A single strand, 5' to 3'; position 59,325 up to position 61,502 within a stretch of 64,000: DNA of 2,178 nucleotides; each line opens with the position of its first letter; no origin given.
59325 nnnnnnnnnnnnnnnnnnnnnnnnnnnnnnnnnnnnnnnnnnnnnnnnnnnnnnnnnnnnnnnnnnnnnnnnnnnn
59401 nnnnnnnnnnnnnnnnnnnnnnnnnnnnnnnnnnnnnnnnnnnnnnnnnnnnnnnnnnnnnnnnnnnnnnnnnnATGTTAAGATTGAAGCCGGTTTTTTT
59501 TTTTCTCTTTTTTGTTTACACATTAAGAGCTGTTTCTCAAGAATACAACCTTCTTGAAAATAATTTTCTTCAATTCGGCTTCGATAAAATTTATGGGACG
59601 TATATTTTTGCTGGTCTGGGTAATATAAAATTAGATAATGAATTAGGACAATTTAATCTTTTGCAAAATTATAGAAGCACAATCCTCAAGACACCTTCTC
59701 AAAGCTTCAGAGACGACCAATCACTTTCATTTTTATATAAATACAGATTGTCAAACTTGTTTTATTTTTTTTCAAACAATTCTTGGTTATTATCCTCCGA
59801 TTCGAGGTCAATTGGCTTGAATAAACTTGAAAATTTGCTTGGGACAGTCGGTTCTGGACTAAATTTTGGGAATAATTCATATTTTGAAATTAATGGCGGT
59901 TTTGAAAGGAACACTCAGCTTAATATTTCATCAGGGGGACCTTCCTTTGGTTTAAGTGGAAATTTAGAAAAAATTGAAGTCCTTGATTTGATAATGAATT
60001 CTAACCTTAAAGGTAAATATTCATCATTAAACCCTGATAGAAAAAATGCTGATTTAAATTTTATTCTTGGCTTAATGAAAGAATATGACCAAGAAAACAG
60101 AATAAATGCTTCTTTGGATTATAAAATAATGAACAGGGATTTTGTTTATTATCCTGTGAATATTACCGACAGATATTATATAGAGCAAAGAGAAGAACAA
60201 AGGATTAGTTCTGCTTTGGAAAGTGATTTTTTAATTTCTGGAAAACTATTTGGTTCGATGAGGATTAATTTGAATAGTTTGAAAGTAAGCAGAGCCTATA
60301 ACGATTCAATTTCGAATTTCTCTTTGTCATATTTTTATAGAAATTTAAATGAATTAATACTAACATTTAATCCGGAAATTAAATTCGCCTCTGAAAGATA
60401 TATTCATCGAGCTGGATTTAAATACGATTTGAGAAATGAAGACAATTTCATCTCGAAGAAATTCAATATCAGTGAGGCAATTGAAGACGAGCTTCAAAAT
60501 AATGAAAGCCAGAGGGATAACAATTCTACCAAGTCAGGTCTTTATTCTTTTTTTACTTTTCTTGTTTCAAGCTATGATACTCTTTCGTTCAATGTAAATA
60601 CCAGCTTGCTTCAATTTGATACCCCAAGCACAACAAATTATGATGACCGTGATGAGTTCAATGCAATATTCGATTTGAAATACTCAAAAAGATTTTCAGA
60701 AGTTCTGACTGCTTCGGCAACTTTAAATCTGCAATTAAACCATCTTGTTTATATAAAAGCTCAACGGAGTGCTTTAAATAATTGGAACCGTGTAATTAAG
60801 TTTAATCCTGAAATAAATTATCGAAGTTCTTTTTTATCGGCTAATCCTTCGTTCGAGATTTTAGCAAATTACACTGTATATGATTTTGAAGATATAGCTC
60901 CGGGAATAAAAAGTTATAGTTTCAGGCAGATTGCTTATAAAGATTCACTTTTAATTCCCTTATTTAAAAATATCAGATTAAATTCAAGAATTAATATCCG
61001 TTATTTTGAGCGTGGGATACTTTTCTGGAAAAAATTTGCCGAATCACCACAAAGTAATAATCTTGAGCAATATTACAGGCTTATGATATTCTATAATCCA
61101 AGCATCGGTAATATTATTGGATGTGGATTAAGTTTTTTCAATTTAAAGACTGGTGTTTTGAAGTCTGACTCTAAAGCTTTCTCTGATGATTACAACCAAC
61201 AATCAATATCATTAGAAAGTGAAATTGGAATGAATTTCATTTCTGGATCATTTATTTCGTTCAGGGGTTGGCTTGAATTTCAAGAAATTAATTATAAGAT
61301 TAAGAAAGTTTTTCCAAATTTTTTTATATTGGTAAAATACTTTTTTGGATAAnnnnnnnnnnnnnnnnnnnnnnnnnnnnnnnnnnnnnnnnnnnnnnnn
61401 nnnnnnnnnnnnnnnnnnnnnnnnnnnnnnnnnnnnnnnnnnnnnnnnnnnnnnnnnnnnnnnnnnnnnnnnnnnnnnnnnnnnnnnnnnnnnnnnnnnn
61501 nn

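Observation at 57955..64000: Low-GC, tightly packed five-gene block beginning where clpB is truncated: candidate uncharacterised signalling or defence module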

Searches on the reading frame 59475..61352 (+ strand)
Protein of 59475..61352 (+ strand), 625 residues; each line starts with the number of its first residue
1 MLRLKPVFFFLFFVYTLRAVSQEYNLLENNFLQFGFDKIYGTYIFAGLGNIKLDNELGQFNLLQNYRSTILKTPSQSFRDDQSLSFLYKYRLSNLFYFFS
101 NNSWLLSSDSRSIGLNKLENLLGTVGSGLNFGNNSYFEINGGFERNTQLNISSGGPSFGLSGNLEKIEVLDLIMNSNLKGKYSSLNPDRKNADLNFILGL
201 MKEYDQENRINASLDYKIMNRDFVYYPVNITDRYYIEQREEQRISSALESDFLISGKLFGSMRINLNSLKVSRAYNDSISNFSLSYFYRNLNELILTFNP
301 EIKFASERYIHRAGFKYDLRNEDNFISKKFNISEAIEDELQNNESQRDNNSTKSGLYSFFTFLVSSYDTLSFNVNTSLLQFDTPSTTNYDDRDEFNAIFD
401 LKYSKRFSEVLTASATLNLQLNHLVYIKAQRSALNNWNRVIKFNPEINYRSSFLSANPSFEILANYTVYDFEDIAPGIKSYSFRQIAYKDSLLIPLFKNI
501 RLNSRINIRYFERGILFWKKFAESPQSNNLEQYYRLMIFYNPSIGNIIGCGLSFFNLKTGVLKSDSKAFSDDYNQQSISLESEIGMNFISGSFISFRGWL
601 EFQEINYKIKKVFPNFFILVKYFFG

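Call 6: search_protein_families(library=pfam, proteins=[window:59475-61352:+], max_evalue=0.01)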
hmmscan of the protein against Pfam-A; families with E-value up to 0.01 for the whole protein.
window:59475-61352:+ (625 aa): 0 families

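Call 7: search_protein_families(library=padloc, proteins=[window:59475-61352:+], max_evalue=0.01)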
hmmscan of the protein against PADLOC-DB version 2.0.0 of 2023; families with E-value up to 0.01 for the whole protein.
window:59475-61352:+ (625 aa): 0 families

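Call 31: find_homologous_proteins(query=window:59475-61352:+, max_evalue=0.001)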
Query window:59475-61352:+ (625 aa): 184 proteins with E <= 0.001 among 8000 candidates; the best 120 are listed.
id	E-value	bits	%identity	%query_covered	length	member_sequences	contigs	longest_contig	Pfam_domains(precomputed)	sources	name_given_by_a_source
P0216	0.0e+0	1360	100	100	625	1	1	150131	-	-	-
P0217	0.0e+0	1080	81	96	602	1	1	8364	-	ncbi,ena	-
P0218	0.0e+0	1075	79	99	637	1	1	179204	-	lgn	-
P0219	0.0e+0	1027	83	91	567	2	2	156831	-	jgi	-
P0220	2.3e-286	969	84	83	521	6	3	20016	-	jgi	-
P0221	1.1e-271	921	82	81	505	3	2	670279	-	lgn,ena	-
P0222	1.3e-135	471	40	96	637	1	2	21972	-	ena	-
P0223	9.1e-127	442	40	94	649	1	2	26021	-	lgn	-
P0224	1.7e-125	438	39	100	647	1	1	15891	-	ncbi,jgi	ncbi:MAG: hypothetical protein ABSG15_01465 [FCB group bacterium]|jgi:uncharacterized membrane prote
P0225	5.6e-124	433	39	95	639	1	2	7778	-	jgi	jgi:hypothetical protein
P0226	2.6e-123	431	39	95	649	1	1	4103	-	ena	-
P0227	6.8e-121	423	39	96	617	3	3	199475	-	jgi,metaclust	metaclust:\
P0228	9.4e-121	422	39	95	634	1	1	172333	-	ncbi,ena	-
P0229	3.7e-120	420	40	95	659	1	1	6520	-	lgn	-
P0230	9.9e-120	419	41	95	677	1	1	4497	-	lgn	-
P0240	4.7e-104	367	34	96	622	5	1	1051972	-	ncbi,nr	ncbi:MAG: hypothetical protein JSS89_07410 [Bacteroidetes bacterium]|nr:hypothetical protein [Bacter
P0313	1.1e-47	181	28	91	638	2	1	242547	-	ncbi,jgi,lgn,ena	ncbi:MAG: hypothetical protein ABSB78_08025 [Bacteroidota bacterium]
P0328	2.9e-42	163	26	95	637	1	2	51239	-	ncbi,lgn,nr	ncbi:MAG: hypothetical protein L0Y80_11255 [Ignavibacteriae bacterium]|nr:hypothetical protein [Igna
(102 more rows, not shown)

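Call 35: find_encoding_contigs(protein=P0240, flank=8000, max_places=1)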
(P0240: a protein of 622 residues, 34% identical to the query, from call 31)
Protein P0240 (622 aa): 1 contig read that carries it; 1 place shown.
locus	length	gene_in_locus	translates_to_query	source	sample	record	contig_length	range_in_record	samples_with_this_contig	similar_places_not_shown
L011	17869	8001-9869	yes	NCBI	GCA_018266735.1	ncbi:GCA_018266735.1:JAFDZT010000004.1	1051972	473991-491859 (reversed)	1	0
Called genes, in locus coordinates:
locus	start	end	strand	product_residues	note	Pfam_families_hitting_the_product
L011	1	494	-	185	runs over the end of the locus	-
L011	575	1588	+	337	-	PF00579:tRNA-synt_1b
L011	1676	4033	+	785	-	PF02012:BNR (faint), PF25852:DUF6242_C (faint), PF15902:Sortilin-Vps10 (faint), PF13088:BNR_2 (weak)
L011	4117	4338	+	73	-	PF09723:Zn_ribbon_8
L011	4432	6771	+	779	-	PF00580:UvrD-helicase, PF13245:AAA_19, PF13604:AAA_30 (faint), PF01443:Viral_helicase1 (faint), PF13361:UvrD_C, PF13538:UvrD_C_2, PF21196:PcrA_UvrD_tudor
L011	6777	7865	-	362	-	PF00512:HisKA, PF02518:HATPase_c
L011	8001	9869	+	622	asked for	-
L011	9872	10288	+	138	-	PF13581:HATPase_c_2, PF02518:HATPase_c (weak)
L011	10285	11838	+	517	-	PF02225:PA (weak), PF04389:Peptidase_M28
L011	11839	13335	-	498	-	PF00158:Sigma54_activat (faint), PF01078:Mg_chelatase (faint), PF07726:AAA_3 (faint), PF07728:AAA_5 (faint)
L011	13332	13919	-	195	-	PF00677:Lum_binding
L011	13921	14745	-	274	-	PF12146:Hydrolase_4, PF00561:Abhydrolase_1 (weak)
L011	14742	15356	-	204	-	-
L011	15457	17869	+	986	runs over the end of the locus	PF12705:PDDEXK_1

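Call 36: find_encoding_contigs(protein=P0313, flank=8000, max_places=1)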
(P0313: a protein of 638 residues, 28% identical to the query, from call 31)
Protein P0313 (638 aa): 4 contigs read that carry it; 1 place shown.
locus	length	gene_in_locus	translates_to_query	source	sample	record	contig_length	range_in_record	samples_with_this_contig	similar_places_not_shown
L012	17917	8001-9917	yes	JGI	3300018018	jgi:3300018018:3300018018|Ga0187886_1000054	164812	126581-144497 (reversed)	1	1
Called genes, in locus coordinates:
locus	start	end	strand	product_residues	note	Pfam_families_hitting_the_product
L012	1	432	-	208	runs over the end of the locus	PF04073:tRNA_edit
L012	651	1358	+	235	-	PF01553:Acyltransferase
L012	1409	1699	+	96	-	PF02686:GatC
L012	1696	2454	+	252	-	PF02348:CTP_transf_3, PF12804:NTP_transf_3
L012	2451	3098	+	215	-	PF04367:DUF502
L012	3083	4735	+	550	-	PF06418:CTP_synth_N, PF00117:GATase, PF07722:Peptidase_C26 (weak)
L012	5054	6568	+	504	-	PF17874:TPR_MalT (faint), PF07719:TPR_2 (faint), PF13174:TPR_6 (faint), PF13432:TPR_16 (faint), PF14559:TPR_19 (faint), PF21033:RMD1-3 (faint), PF00515:TPR_1 (faint), PF13431:TPR_17 (faint), +5 more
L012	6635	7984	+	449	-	PF00753:Lactamase_B, PF12706:Lactamase_B_2 (weak), PF16661:Lactamase_B_6, PF10996:Beta-Casp, PF07521:RMMBL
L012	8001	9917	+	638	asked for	-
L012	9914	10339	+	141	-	PF13581:HATPase_c_2, PF02518:HATPase_c (weak)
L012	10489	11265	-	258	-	-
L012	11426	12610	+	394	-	PF06103:DUF948 (faint), PF02646:RmuC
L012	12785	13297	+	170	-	-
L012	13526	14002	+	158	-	PF00583:Acetyltransf_1, PF13673:Acetyltransf_10 (weak), PF13508:Acetyltransf_7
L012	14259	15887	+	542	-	PF00144:Beta-lactamase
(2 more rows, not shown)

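Call 37: find_encoding_contigs(protein=P0328, flank=8000, max_places=1)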
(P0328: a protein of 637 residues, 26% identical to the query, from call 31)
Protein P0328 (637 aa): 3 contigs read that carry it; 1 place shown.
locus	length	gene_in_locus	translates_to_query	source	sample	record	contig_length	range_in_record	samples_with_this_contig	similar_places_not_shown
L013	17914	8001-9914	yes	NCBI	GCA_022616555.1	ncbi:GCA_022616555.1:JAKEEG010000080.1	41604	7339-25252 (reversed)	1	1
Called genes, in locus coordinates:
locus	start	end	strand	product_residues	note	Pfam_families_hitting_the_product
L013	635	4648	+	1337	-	PF18962:Por_Secre_tail (faint), PF02369:Big_1, PF09134:Invasin_D3 (weak), PF01835:MG2 (faint), PF17789:MG4 (faint), PF02369:Big_1, PF00404:Dockerin_1, PF13860:FlgD_ig (weak), +1 more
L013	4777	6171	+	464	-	PF00753:Lactamase_B, PF23023:Anti-Pycsar_Apyc1 (faint), PF12706:Lactamase_B_2, PF16661:Lactamase_B_6, PF10996:Beta-Casp, PF07521:RMMBL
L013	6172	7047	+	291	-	PF01073:3Beta_HSD, PF01370:Epimerase, PF02719:Polysacc_synt_2 (faint), PF04321:RmlD_sub_bind, PF16363:GDP_Man_Dehyd, PF07993:NAD_binding_4 (weak)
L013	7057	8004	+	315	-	PF01156:IU_nuc_hydro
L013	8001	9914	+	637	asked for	-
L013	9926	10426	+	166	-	PF13581:HATPase_c_2, PF02518:HATPase_c (weak)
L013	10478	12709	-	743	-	PF13620:CarboxypepD_reg, PF13715:CarbopepD_reg_2, PF07715:Plug, PF00593:TonB_dep_Rec_b-barrel, PF14905:OMP_b-brl_3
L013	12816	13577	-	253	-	-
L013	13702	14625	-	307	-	PF00056:Ldh_1_N, PF02866:Ldh_1_C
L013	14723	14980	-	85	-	PF01016:Ribosomal_L27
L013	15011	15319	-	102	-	PF00829:Ribosomal_L21p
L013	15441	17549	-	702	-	PF00403:HMA (faint), PF00122:E1-E2_ATPase, PF00702:Hydrolase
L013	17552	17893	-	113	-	PF12840:HTH_20 (weak), PF01022:HTH_5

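Call 41: search_protein_families(library=ncbifam, proteins=[window:59475-61352:+], max_evalue=0.001)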
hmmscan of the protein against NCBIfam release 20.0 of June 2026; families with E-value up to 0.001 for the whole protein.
window:59475-61352:+ (625 aa): 0 families

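Call 46: predict_structure(alignment_id=A4)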
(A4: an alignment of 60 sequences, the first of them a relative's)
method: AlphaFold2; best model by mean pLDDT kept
length: 625 residues; sequences in the alignment: 60
mean_pLDDT: 91.9   pTM: 0.79
mean pLDDT of the five models: 91.9, 91.7, 91.6, 91.0, 90.9
residues with pLDDT >= 90: 517; 70-90: 64; 50-70: 27; < 50: 17
segments of 3 or more residues with pLDDT < 50: 1-4, 15-27
pLDDT, mean of each block of 10 residues (from residue 1): 54 49 47 96 96 91 96 88 97 94 94 75 97 92 94 96 92 95 93 97 94 98 85 89 98 95 98 94 94 98 96 98 96 95 95 98 97 98 92 98 98 98 95 95 98 97 97 85 97 96 98 94 93 98 95 96 63 90 96 96 88 95 88
secondary structure, 60 per line:
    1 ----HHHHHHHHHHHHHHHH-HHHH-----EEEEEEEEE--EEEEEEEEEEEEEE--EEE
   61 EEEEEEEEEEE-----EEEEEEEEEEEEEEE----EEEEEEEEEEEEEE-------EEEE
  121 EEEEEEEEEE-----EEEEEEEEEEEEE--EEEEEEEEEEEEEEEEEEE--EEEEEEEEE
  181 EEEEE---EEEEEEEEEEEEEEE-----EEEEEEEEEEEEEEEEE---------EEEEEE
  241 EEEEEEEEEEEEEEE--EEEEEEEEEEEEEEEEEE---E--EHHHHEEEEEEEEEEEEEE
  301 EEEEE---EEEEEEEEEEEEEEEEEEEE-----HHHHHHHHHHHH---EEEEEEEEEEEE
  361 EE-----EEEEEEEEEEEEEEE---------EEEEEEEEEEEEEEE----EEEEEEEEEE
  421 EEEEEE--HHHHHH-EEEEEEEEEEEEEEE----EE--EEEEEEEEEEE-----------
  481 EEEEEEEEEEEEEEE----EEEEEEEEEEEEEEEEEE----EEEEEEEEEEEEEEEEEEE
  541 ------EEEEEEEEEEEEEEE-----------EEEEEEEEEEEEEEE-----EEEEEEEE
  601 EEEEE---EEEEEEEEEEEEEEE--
elements in order: H5-20 H22-25 E31-39 E42-55 E58-71 E77-91 E96-109 E117-130 E136-148 E151-169 E172-185 E189-203 E209-225 E235-255 E258-275 H283-286 E287-305 E309-328 H334-345 E349-362 E368-382 E392-406 E411-426 H429-434 E436-450 E459-469 E481-495 E500-517 E522-540 E547-561 E573-587 E593-605 E609-623

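Call 49: fold_search(model_id=the predicted structure, library=pdb)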
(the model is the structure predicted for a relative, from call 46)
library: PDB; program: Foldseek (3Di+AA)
matches with E <= 10: 777; with E <= 0.001: 173
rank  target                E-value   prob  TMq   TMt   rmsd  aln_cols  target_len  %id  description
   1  8p97_A                6.3e-09  1.00  0.40  0.40  17.1       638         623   11  BtuB3G3 bound to cyanocobalamin with disordered EL8 (released 2023-08-16)
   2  8p98_A                8.4e-09  1.00  0.38  0.38  17.0       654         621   11  BtuB3G3 bound to cyanocobalamin with ordered EL8 (released 2023-08-16)
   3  6h7v_A                1.9e-07  1.00  0.37  0.35  14.8       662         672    9  Crystal structure of BauA, the Ferric preacinetobactin receptor from Acinetobacter baumannii (released 2018-10-10)
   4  6r2q_B                2.1e-07  1.00  0.49  0.47  15.7       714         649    8  Structure of the Mtr complex (released 2020-04-22)
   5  6h7v_B                2.2e-07  1.00  0.37  0.35  14.9       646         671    9  Crystal structure of BauA, the Ferric preacinetobactin receptor from Acinetobacter baumannii (released 2018-10-10)
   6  6h7f_A                3.8e-07  1.00  0.37  0.35  15.8       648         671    8  Crystal structure of BauA, the Ferric preacinetobactin receptor from Acinetobacter baumannii in complex with Fe3+-Prea (released 2018-10-10)
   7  9c4o                  5.8e-07  1.00  0.36  0.35  14.6       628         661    8  Cryo-EM structure of PqqU with ligand PQQ (released 2024-06-19)
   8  8bmx_A                5.8e-07  1.00  0.37  0.37  18.4       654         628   10  Bacteroides thetaiotaomicron B12 TonB dependent transporter in complex with a surface lipoprotein (released 2023-09-20)
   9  9ex3_A                8.5e-07  1.00  0.33  0.31  18.7       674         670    9  Ferric-mycobactin receptor (FemA) in complex with dihydroaeruginoic acid (released 2025-02-26)
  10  8s34_A                1.7e-06  1.00  0.37  0.35  15.0       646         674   10  Ferric-mycobactin receptor (FemA) in complex with aeruginic acid (released 2025-02-26)
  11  6z9n_C                1.7e-06  1.00  0.39  0.38  12.7       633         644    8  Copper transporter OprC (released 2021-06-30)
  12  9dhe                  2.0e-06  1.00  0.37  0.38  13.2       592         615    8  The crystal structure on the heme/hemoglobin transporter ChuA, in complex with heme (released 2025-05-21)
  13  1nqf                  2.2e-06  1.00  0.35  0.39  12.6       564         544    7  OUTER MEMBRANE COBALAMIN TRANSPORTER (BTUB) FROM E. COLI, METHIONINE SUBSTIUTION CONSTRUCT FOR SE-MET SAD PHASING (released 2003-04-29)
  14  8blw_A                2.2e-06  1.00  0.37  0.37  15.1       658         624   10  Vitamin B12 transporter BtuB1 with lipoprotein BtuG1 from B. theta (released 2023-08-16)
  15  3rgn                  2.3e-06  1.00  0.35  0.39  12.8       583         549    8  Crystal structure of spin-labeled BtuB W371R1 (released 2011-10-26)
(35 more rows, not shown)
